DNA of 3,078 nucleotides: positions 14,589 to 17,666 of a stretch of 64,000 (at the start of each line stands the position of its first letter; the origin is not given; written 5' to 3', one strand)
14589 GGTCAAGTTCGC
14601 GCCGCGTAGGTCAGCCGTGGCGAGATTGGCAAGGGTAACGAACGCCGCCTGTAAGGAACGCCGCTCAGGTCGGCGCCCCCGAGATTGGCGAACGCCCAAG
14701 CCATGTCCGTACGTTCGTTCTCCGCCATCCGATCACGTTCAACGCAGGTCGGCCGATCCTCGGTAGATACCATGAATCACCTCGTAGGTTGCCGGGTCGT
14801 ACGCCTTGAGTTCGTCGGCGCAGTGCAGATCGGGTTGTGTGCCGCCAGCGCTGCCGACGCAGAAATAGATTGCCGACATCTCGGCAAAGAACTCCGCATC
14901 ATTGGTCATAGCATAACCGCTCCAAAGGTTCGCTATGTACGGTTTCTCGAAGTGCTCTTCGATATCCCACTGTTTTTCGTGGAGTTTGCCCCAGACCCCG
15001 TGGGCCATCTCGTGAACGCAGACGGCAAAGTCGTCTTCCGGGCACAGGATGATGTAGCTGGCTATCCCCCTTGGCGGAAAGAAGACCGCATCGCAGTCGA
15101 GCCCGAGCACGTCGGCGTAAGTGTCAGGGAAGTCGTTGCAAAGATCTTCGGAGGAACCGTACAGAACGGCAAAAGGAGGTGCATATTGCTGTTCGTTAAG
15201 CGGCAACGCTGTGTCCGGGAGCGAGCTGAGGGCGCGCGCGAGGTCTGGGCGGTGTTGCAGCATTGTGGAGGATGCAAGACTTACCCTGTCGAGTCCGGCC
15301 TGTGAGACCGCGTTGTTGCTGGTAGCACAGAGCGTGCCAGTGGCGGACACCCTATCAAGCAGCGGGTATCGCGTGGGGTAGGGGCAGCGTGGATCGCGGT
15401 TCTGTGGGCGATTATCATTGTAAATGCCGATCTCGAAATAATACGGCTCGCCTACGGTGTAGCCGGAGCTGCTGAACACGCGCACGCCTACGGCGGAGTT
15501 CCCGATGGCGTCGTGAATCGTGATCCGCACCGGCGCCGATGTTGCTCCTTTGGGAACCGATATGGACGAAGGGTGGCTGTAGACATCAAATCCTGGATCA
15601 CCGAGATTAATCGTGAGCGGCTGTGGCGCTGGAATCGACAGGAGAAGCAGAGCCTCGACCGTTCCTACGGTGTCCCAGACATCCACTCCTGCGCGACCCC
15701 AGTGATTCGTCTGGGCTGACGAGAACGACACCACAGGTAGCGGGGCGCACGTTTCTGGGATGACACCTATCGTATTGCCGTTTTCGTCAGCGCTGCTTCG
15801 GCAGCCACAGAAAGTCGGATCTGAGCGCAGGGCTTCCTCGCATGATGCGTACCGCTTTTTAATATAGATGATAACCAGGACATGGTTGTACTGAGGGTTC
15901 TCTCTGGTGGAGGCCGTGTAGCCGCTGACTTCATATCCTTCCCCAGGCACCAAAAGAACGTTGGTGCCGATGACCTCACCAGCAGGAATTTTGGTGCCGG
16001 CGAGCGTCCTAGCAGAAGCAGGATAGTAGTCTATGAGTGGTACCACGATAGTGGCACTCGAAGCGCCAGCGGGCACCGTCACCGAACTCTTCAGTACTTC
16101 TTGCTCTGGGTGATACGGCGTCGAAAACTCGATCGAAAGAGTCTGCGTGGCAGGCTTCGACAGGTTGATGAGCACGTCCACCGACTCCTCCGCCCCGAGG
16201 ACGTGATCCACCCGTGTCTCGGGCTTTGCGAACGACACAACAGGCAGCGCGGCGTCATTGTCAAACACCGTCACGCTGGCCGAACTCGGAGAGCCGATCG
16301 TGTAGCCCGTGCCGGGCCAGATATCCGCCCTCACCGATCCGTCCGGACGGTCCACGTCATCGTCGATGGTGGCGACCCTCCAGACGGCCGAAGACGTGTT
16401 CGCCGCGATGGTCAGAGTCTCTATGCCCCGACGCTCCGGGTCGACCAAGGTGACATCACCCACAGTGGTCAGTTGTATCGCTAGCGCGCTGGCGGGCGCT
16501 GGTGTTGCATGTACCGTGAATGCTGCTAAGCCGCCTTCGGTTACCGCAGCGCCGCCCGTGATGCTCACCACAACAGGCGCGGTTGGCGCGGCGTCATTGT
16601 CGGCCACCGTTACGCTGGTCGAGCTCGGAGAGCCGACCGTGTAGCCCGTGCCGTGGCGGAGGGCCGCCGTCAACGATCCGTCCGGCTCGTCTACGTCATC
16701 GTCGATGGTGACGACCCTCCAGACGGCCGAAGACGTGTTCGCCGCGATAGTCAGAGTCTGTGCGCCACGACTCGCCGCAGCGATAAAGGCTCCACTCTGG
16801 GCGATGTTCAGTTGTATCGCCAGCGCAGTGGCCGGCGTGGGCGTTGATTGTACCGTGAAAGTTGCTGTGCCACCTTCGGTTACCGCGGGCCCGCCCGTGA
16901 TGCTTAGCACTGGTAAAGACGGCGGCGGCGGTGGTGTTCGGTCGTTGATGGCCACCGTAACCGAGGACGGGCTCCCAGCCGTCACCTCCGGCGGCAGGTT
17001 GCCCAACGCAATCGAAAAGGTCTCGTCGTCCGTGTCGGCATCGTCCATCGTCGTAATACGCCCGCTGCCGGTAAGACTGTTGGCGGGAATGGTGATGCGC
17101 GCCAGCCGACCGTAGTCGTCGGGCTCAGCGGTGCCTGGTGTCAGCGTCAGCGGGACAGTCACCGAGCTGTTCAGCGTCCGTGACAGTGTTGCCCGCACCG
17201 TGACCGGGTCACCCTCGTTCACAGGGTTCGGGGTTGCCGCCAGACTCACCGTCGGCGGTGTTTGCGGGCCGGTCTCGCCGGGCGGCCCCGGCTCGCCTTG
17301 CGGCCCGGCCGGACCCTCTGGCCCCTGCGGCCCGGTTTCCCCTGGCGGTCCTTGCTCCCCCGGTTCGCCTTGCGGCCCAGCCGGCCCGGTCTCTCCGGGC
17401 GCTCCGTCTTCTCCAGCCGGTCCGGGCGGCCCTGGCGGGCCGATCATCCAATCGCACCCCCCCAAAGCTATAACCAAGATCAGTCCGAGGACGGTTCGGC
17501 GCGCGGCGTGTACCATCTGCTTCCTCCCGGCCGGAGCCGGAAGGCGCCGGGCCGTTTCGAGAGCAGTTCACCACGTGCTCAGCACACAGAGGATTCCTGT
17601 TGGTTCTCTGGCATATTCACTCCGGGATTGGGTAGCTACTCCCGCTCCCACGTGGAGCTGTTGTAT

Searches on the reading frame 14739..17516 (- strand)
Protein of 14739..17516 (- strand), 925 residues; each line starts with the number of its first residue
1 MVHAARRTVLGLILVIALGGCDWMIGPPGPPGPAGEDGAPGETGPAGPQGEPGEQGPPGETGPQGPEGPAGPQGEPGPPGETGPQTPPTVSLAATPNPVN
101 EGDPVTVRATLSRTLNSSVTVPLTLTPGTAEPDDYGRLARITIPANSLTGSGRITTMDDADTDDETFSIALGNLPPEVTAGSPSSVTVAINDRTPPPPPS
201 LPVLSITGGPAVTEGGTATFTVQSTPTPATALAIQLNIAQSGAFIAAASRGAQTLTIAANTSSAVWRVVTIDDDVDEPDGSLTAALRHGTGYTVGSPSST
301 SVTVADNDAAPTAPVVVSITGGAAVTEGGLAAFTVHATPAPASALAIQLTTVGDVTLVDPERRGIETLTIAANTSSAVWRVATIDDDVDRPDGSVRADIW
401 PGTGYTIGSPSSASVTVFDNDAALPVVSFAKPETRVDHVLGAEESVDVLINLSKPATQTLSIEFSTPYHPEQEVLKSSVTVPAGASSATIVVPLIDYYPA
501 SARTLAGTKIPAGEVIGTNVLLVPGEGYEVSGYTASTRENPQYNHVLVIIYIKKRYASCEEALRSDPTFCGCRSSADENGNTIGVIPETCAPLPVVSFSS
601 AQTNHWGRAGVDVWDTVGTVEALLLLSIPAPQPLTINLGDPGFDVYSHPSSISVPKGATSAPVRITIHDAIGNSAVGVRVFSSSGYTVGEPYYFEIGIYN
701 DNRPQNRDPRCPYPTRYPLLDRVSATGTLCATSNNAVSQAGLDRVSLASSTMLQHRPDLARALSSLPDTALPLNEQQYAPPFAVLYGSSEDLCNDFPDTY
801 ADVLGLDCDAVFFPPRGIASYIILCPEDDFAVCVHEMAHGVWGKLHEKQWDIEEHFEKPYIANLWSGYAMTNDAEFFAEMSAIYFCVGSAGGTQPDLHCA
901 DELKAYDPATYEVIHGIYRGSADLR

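Call 43: search_protein_families(library=pfam, max_evalue=0.0001, proteins=[window:14739-17516:-])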
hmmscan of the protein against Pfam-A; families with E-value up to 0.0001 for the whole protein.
window:14739-17516:- (925 aa): 2 families
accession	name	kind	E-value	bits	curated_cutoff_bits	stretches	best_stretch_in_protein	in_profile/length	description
PF01391.23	Collagen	-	4.8e-09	36.3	27.2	1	26-84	1-59/60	Collagen triple helix repeat (20 copies)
PF20579.4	LapA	-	1e-07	32.7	27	0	89-167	4-70/99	LapA domain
